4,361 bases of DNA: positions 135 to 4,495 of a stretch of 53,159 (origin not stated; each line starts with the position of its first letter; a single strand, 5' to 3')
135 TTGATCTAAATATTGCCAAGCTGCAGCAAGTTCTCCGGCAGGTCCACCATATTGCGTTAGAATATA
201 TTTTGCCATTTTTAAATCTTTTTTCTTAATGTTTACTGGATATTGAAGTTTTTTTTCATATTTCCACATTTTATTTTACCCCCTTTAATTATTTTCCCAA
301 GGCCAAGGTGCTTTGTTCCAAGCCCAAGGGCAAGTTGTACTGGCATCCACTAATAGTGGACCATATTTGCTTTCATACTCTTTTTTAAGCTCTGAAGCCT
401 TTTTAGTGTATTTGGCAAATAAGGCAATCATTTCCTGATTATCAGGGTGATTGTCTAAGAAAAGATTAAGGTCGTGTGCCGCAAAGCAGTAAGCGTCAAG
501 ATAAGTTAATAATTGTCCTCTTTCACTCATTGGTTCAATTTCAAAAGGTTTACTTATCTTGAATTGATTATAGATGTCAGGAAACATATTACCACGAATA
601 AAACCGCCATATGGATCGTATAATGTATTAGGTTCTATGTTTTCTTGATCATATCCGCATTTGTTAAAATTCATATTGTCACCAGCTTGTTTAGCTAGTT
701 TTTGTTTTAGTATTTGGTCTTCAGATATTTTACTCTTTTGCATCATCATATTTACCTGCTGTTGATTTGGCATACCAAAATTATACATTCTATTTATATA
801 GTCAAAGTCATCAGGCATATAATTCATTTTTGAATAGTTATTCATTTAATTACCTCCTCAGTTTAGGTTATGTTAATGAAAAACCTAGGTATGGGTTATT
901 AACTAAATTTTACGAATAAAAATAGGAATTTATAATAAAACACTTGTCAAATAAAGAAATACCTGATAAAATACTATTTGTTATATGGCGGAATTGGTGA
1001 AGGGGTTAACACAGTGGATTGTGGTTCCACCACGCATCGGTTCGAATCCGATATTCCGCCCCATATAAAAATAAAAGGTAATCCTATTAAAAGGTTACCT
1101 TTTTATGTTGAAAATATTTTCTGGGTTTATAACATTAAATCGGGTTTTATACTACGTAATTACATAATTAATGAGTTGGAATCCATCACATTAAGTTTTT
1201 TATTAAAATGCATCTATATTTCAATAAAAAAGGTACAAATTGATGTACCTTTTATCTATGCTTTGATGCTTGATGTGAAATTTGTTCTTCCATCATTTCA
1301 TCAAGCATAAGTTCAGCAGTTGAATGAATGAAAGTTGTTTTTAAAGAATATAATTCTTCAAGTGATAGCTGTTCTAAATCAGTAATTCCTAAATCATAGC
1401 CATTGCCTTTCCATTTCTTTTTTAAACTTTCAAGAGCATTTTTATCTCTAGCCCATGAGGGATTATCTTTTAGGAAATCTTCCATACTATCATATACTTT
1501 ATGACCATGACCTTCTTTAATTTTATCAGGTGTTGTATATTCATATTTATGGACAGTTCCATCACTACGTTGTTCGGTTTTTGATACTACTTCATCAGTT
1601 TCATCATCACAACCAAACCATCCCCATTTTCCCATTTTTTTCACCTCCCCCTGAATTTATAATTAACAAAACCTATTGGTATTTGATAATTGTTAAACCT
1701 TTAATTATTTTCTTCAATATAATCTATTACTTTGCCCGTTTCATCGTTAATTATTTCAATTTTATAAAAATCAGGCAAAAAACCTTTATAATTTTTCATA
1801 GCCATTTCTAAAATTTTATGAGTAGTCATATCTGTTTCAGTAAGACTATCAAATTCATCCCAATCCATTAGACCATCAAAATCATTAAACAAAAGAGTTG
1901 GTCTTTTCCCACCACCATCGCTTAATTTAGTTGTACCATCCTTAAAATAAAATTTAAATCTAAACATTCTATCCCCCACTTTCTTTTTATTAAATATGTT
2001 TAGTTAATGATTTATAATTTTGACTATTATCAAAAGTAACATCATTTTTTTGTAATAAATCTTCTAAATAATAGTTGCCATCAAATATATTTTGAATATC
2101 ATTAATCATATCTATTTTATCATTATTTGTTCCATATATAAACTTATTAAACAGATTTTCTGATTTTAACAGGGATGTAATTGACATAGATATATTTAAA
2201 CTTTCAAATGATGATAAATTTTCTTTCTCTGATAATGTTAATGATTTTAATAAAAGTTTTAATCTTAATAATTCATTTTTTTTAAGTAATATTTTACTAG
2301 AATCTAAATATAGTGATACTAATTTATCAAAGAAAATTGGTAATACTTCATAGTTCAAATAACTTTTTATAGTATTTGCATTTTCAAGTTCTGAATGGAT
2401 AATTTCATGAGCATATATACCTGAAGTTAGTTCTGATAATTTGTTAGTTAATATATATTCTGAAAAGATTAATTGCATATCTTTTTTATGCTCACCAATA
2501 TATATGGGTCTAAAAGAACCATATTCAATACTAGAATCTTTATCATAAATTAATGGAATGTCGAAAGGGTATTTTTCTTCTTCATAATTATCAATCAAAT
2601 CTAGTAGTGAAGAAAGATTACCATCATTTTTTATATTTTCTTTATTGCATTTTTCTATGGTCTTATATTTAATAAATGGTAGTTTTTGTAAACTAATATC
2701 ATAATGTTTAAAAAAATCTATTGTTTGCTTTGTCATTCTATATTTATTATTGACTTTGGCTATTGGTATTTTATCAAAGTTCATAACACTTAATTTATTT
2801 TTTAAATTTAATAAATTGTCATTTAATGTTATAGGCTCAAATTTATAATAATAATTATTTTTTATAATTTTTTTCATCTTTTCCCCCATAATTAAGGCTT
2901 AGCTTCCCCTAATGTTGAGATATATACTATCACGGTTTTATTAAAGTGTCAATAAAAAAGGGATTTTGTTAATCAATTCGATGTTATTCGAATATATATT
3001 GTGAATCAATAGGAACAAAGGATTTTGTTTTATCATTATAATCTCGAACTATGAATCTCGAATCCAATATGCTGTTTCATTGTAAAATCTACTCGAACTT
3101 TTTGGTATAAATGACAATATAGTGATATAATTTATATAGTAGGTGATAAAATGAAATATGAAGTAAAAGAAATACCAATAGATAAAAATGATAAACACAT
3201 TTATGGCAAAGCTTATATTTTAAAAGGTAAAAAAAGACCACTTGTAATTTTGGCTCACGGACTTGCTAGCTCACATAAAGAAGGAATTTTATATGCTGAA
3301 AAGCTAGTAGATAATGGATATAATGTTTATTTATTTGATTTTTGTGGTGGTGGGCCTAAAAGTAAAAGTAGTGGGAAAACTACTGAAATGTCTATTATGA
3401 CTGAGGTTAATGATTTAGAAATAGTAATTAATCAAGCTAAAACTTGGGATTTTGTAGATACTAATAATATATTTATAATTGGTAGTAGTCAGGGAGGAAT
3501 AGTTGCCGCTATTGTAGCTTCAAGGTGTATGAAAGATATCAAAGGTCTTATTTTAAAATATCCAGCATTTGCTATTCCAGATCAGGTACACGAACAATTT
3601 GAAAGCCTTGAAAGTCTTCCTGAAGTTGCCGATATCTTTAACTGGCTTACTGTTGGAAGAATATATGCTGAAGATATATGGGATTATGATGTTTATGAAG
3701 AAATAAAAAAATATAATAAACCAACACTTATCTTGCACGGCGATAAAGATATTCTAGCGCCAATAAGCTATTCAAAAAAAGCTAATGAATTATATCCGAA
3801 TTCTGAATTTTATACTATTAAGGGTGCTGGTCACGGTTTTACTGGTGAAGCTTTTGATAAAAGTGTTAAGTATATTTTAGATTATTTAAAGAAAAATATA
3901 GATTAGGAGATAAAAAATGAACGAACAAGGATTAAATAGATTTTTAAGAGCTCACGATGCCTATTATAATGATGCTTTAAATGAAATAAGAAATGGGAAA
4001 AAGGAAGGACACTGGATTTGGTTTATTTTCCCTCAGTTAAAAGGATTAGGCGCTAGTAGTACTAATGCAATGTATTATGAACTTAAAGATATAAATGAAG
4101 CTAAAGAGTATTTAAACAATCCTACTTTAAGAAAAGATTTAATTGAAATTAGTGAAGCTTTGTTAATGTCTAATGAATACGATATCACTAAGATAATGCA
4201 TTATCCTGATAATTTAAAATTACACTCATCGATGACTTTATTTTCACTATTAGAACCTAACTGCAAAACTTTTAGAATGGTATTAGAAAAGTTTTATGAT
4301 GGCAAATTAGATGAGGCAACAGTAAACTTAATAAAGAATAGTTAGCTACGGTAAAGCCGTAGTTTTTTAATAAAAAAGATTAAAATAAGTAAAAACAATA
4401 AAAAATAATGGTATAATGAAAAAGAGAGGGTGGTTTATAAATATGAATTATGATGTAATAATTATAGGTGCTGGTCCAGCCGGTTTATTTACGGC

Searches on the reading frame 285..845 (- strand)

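Call 32: search_protein_families(library=pfam, proteins=[window:285-845:-], max_evalue=0.0001)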
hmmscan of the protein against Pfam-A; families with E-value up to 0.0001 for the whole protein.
window:285-845:- (186 aa): 1 family
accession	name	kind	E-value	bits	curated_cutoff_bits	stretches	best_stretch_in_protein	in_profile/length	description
PF12652.12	CotJB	-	2.9e-25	88.7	29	1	111-184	2-76/76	CotJB protein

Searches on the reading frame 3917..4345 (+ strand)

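Call 32: search_protein_families(library=pfam, proteins=[window:3917-4345:+], max_evalue=0.0001)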
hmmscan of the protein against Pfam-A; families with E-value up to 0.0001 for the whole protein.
window:3917-4345:+ (142 aa): 1 family
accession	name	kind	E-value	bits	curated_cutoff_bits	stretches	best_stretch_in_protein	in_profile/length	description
PF08837.16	DUF1810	-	7.3e-48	162.3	25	1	5-138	3-135/136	Protein of unknown function (DUF1810)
